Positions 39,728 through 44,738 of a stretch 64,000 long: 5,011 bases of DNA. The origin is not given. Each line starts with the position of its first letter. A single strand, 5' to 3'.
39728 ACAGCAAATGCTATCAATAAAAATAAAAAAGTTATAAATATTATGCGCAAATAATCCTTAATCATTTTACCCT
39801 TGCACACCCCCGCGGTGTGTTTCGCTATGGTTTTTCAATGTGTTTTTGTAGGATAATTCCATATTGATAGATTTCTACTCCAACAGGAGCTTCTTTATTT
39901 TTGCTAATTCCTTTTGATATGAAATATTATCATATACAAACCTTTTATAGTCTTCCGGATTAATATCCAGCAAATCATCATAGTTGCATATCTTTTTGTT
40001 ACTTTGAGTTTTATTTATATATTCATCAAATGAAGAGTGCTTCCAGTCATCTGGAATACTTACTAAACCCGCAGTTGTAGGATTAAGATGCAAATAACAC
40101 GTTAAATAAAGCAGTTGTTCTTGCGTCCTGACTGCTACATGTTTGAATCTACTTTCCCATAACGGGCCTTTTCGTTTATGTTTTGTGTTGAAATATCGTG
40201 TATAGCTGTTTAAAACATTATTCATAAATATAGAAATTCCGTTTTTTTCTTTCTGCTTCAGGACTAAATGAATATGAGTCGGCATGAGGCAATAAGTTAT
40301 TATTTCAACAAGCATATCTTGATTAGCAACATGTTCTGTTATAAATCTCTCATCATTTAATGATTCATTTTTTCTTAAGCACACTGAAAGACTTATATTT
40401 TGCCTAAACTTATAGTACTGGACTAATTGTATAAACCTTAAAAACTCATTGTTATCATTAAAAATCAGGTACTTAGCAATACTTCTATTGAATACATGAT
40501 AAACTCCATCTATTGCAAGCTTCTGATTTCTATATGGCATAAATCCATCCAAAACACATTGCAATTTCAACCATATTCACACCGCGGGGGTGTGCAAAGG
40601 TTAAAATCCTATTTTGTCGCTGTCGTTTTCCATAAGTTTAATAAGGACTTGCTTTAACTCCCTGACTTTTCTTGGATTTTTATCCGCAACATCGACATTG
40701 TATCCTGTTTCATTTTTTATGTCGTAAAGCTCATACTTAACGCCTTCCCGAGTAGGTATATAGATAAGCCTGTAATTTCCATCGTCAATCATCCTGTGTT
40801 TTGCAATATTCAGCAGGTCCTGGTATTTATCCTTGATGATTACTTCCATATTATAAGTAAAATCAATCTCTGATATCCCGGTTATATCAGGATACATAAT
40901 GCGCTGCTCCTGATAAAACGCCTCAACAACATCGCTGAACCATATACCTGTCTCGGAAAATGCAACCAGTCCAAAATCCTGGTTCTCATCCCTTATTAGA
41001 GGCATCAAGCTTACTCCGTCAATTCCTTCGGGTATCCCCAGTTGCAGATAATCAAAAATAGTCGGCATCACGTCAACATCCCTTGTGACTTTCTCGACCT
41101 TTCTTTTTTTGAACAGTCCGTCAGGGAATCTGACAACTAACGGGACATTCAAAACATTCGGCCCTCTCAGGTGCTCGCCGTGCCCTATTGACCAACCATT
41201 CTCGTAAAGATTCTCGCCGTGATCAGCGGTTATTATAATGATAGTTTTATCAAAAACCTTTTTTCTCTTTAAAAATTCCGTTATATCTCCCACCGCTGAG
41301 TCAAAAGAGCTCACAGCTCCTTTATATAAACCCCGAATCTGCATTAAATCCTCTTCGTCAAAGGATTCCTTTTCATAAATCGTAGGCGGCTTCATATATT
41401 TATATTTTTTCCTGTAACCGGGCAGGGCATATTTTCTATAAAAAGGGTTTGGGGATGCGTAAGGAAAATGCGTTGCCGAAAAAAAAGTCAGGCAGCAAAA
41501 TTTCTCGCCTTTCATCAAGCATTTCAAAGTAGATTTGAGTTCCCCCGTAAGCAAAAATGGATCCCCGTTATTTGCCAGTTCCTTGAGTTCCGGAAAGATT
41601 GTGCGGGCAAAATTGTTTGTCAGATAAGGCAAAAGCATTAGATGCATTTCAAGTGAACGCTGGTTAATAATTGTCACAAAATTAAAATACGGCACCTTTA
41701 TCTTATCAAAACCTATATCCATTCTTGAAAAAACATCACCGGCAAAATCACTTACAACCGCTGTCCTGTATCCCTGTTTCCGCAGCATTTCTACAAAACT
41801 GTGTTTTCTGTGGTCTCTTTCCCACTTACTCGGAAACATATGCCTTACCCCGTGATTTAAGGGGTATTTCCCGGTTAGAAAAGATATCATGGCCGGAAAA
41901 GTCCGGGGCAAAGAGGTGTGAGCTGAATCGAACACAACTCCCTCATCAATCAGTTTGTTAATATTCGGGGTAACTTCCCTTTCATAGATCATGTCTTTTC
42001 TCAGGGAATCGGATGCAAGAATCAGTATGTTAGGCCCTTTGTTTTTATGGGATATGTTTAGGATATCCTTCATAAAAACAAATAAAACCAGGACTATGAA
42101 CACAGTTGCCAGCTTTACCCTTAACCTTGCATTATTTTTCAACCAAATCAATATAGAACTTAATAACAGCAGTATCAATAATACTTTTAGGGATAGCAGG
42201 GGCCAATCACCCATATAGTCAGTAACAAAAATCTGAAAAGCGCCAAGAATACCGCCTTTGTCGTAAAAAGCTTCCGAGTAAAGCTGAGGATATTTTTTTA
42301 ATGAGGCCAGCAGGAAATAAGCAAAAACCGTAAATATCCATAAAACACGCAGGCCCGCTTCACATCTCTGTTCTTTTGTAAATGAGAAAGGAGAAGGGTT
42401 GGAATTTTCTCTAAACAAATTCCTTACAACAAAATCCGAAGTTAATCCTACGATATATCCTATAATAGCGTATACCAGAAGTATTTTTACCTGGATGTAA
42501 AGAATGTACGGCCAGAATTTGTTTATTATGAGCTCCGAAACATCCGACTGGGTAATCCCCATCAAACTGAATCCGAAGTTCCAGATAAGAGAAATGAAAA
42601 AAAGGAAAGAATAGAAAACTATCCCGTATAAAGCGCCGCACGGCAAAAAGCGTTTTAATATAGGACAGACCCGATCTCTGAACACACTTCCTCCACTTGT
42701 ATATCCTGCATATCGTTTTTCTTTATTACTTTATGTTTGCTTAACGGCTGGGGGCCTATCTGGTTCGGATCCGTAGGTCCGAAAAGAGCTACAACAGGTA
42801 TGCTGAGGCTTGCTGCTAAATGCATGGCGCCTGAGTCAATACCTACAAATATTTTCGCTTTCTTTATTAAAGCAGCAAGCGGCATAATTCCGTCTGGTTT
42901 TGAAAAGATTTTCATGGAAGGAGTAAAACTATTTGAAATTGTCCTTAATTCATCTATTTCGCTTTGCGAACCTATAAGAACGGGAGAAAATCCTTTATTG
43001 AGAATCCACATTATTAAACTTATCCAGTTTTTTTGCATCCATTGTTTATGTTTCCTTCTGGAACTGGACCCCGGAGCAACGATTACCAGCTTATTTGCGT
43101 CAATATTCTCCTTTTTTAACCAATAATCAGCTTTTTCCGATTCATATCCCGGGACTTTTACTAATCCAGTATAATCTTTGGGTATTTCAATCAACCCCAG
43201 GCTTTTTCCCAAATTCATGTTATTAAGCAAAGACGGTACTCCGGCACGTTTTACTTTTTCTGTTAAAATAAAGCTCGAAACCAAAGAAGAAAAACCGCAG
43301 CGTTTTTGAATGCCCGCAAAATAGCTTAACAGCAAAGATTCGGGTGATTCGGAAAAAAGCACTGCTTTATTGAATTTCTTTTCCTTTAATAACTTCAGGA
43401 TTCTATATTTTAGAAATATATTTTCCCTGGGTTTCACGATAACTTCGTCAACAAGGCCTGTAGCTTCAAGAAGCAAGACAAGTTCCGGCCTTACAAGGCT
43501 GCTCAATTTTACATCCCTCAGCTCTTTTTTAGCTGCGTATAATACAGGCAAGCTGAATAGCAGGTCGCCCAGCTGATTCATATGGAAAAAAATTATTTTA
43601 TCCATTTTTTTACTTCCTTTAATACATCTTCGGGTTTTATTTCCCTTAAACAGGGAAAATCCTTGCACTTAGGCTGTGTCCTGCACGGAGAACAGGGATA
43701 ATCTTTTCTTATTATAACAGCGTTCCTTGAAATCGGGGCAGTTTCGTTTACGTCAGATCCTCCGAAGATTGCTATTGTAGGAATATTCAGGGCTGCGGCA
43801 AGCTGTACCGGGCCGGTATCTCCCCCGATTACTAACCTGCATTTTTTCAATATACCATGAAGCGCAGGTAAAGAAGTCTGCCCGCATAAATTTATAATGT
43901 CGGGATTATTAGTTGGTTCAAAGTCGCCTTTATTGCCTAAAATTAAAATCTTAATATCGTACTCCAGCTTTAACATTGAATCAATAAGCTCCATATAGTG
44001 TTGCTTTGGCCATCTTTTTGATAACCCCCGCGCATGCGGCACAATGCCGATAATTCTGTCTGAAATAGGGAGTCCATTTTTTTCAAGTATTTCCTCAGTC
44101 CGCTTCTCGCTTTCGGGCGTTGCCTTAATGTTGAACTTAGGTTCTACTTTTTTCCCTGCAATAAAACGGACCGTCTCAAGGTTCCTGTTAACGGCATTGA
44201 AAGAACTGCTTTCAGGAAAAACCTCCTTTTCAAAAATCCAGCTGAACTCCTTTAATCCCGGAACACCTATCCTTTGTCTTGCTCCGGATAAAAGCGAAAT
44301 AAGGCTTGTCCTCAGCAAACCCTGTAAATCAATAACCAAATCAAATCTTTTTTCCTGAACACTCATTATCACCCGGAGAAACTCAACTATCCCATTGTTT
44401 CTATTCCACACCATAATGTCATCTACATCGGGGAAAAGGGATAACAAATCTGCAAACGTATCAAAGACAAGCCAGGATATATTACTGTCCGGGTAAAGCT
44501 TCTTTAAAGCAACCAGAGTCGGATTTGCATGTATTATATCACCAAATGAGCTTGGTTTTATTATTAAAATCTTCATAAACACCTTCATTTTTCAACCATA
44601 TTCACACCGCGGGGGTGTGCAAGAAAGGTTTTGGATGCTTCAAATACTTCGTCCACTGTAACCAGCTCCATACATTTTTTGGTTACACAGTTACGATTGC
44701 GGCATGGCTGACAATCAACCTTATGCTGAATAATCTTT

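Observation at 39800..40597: RAYT (REP-associated tyrosine transposase) flanked by inverted REP hairpins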

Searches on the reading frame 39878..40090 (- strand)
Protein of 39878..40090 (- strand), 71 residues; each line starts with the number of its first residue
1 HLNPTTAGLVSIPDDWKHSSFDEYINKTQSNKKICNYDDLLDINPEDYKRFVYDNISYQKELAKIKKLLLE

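Call 75: search_protein_families(library=pfam, proteins=[window:39878-40090:-], max_evalue=1)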
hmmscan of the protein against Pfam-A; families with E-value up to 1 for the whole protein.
window:39878-40090:- (71 aa): 0 families

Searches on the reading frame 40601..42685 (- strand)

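Call 32: search_protein_families(library=pfam, proteins=[window:40601-42685:-], max_evalue=0.00001)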
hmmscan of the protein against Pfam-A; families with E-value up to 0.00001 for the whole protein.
window:40601-42685:- (694 aa): 3 families
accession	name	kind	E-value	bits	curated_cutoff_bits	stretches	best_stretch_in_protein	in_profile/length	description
PF00884.28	Sulfatase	-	5.6e-37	128.1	25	1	218-547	1-299/301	Sulfatase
PF01663.27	Phosphodiest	-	1e-16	61.9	23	1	221-283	2-67/342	Type I phosphodiesterase / nucleotide pyrophosphatase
PF16347.10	SGSH_C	-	1.8e-11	44.9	29.3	1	512-570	16-74/154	N-sulphoglucosamine sulphohydrolase, C-terminal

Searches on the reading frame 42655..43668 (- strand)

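Call 32: search_protein_families(library=pfam, proteins=[window:42655-43668:-], max_evalue=0.00001)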
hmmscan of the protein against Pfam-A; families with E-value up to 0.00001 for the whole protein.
window:42655-43668:- (337 aa): 1 family
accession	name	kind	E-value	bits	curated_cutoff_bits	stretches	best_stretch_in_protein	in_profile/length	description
PF01075.23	Glyco_transf_9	-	9e-27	94.4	22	1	89-329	3-241/247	Glycosyltransferase family 9 (heptosyltransferase)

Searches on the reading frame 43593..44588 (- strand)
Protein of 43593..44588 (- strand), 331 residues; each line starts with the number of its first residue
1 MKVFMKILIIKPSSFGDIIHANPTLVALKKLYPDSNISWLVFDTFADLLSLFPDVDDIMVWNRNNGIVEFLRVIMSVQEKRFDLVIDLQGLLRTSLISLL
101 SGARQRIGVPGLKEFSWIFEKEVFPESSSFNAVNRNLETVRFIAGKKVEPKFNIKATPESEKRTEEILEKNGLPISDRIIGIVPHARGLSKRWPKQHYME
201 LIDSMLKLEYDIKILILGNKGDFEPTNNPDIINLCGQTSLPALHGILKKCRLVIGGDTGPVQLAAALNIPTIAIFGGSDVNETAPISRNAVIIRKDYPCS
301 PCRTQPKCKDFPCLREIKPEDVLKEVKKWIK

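Call 32: search_protein_families(library=pfam, proteins=[window:43593-44588:-], max_evalue=0.00001)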
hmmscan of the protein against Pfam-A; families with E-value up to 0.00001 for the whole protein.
window:43593-44588:- (331 aa): 1 family
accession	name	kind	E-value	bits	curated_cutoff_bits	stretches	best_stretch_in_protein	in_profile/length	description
PF01075.23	Glyco_transf_9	-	1.6e-38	132.9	22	1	72-306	3-240/247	Glycosyltransferase family 9 (heptosyltransferase)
